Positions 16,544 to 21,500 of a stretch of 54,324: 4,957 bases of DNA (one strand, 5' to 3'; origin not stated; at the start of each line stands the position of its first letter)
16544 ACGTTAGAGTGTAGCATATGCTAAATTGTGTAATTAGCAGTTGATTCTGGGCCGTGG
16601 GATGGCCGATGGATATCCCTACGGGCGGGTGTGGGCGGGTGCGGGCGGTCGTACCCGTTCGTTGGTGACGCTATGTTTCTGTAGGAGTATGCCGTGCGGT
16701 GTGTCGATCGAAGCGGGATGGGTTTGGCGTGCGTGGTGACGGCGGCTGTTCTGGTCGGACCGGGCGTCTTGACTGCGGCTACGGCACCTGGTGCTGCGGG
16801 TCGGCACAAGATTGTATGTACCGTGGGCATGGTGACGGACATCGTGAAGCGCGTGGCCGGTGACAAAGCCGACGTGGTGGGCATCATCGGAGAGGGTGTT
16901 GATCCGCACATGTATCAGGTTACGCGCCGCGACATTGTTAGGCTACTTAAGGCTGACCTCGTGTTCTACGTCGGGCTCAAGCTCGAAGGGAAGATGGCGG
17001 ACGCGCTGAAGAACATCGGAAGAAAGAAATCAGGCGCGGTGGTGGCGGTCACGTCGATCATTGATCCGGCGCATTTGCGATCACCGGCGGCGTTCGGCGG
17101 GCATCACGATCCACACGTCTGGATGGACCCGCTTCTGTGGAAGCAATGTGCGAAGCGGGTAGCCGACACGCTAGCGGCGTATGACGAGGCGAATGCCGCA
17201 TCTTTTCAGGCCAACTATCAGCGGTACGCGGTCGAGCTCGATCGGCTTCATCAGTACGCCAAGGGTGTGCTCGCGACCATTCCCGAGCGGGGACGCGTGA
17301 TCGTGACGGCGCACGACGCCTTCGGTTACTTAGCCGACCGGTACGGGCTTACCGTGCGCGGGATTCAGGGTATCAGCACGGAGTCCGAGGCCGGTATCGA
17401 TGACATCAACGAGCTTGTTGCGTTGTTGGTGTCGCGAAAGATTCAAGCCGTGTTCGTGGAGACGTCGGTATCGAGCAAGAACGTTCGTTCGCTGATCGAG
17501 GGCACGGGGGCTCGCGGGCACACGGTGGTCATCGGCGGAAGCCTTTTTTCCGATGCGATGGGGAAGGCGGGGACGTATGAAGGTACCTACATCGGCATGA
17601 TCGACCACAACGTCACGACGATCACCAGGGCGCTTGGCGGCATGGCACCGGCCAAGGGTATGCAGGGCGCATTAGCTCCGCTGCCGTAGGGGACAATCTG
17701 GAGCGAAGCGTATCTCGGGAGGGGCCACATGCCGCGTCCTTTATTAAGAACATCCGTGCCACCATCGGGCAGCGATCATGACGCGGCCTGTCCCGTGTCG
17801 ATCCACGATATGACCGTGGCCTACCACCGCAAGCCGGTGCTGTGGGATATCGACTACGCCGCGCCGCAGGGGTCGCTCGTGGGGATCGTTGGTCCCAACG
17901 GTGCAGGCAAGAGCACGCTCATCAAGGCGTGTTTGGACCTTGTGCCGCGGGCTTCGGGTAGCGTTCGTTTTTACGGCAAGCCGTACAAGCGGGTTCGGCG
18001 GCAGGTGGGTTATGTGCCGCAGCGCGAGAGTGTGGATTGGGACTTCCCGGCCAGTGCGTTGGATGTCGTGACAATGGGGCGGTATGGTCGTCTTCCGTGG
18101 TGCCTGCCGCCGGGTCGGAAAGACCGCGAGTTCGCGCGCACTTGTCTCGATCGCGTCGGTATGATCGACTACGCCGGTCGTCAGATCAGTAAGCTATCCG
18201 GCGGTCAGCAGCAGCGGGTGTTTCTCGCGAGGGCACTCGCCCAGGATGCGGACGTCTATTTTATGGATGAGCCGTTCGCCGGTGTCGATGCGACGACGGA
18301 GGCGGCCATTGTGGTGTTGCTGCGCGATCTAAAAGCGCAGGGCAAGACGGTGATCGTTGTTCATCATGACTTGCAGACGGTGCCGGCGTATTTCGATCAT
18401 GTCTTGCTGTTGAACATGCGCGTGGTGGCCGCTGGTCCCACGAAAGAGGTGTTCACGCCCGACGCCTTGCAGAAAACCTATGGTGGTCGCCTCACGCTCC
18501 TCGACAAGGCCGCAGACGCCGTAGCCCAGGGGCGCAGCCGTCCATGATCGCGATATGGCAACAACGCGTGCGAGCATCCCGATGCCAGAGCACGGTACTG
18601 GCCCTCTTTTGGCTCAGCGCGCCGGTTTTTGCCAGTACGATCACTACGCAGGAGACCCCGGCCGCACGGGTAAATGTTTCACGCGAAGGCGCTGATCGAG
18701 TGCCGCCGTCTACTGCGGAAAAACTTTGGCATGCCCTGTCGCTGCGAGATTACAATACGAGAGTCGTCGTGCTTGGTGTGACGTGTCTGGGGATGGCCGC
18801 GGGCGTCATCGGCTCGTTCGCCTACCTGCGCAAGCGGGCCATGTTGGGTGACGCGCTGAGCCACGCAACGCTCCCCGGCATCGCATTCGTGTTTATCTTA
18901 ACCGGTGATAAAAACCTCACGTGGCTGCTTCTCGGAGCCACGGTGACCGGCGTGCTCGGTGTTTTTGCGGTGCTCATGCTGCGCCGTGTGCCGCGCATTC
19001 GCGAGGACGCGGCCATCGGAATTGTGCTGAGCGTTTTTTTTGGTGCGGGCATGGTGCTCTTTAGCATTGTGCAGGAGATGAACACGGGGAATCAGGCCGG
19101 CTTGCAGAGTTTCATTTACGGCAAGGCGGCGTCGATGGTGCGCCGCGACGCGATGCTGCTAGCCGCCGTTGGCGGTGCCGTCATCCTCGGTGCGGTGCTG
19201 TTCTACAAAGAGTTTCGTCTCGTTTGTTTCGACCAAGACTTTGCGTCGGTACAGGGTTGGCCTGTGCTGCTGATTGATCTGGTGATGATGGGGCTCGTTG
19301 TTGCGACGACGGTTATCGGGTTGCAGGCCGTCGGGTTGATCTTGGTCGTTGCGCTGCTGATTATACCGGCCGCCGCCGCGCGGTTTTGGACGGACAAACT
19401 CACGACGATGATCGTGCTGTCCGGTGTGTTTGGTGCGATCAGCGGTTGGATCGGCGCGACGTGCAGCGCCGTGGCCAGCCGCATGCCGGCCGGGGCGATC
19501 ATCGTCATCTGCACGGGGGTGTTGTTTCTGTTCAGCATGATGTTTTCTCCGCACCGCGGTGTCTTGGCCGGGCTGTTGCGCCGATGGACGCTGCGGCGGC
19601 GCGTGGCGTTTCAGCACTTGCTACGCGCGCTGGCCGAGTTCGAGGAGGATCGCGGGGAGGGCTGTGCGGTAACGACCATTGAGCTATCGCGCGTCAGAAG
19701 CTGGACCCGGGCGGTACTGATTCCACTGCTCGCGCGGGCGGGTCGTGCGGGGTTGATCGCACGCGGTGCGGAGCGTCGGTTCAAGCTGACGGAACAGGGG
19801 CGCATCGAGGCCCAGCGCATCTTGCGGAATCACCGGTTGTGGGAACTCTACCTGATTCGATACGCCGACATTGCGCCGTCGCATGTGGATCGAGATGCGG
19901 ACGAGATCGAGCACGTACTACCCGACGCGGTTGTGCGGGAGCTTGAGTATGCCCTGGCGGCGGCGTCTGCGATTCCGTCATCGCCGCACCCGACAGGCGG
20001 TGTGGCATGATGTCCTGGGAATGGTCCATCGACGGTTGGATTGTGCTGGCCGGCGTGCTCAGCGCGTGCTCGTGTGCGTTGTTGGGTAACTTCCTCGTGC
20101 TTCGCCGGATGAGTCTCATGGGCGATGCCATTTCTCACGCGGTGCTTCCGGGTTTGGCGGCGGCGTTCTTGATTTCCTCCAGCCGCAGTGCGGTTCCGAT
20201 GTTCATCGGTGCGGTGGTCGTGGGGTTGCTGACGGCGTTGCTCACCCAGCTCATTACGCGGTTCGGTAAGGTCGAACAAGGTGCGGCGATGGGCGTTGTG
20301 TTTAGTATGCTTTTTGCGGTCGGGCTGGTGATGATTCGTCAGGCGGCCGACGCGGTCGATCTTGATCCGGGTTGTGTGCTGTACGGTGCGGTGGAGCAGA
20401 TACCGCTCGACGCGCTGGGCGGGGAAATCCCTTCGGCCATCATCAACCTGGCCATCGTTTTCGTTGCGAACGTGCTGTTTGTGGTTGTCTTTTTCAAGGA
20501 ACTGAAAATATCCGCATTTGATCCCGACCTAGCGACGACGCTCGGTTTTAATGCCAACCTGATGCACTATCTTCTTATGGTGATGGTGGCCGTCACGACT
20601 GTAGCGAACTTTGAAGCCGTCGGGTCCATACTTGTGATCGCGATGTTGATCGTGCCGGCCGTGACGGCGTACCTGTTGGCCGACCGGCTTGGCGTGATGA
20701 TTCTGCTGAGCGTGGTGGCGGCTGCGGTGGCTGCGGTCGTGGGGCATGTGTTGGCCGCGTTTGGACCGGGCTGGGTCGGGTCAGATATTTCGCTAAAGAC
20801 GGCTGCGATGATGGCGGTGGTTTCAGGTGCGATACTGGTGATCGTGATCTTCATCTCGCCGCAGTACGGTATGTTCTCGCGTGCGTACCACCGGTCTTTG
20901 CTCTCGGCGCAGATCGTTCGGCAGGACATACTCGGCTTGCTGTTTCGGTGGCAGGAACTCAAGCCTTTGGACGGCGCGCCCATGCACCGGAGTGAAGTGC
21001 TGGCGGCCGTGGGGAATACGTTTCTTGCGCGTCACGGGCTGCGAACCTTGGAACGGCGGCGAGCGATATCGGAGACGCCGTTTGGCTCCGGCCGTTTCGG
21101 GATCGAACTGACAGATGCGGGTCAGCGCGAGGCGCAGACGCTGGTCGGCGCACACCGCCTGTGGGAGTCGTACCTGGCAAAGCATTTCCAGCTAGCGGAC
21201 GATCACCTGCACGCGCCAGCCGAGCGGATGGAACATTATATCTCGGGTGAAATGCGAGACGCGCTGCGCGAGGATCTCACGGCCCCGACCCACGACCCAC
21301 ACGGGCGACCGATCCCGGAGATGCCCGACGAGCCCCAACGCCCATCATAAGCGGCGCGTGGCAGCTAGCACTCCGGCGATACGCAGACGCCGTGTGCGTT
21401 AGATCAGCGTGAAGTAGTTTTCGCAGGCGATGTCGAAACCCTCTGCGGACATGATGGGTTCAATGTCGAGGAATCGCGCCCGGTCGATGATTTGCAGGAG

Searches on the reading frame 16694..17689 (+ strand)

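Call 9: search_protein_families(library=pfam, proteins=[window:16694-17689:+])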
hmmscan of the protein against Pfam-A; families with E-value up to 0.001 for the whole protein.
window:16694-17689:+ (331 aa): 1 family
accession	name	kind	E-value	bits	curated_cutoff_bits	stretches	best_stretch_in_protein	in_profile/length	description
PF01297.22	ZnuA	-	2.6e-80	270.1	29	1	40-313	1-263/263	Zinc-uptake complex component A periplasmic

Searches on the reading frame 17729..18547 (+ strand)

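Call 9: search_protein_families(library=pfam, proteins=[window:17729-18547:+])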
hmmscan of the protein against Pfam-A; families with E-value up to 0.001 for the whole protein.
window:17729-18547:+ (272 aa): 5 families
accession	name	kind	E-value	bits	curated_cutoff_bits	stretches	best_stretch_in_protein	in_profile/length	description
PF00005.33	ABC_tran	-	2.7e-27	96.5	25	1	40-184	3-137/137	ABC transporter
PF13304.12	AAA_21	-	6.5e-09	36.7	27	1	51-71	2-22/304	AAA domain, putative AbiEii toxin, Type IV TA system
PF02463.25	SMC_N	-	6.3e-06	26.2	40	0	49-68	25-44/220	RecF/RecN/SMC N terminal domain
PF13555.12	AAA_29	-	0.00039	20.6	27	1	48-71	23-45/61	P-loop containing region of AAA domain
PF13476.12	AAA_23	-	0.00044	21.4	27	1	49-67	20-38/201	AAA domain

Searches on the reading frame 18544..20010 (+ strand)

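Call 9: search_protein_families(library=pfam, proteins=[window:18544-20010:+])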
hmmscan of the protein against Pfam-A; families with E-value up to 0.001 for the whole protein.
window:18544-20010:+ (488 aa): 3 families
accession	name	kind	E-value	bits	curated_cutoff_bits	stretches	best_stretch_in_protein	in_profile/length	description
PF00950.22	ABC-3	-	3e-62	210.9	20.1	1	73-334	6-257/258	ABC 3 transport family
PF02742.21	Fe_dep_repr_C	-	1.1e-14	54.6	27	1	416-471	1-56/70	Iron dependent repressor, metal binding and dimerisation domain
PF01032.23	FecCD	-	6.4e-10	39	26.5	1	111-333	85-310/311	FecCD transport family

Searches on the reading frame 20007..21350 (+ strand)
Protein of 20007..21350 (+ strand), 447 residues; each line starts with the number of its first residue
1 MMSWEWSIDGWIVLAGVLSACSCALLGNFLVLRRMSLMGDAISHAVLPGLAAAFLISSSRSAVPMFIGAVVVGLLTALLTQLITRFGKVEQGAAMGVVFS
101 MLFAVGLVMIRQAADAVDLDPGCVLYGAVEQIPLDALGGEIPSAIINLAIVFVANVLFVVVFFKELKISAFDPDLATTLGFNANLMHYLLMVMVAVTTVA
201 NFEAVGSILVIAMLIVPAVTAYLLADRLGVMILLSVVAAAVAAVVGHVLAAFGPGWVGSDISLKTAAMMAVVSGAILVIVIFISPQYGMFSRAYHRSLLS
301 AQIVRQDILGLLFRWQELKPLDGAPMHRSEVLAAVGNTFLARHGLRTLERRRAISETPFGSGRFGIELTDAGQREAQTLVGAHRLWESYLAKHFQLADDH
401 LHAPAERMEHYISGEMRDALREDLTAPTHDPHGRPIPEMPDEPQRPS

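Call 9: search_protein_families(library=pfam, proteins=[window:20007-21350:+])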
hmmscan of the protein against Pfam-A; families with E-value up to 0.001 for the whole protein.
window:20007-21350:+ (447 aa): 3 families
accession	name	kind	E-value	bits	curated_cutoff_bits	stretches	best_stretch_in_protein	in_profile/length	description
PF00950.22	ABC-3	-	4.5e-47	161.2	20.1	1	13-263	9-245/258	ABC 3 transport family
PF02742.21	Fe_dep_repr_C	-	2.3e-21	76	27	1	369-438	1-70/70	Iron dependent repressor, metal binding and dimerisation domain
PF01032.23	FecCD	-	0.00024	20.7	26.5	1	49-281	86-309/311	FecCD transport family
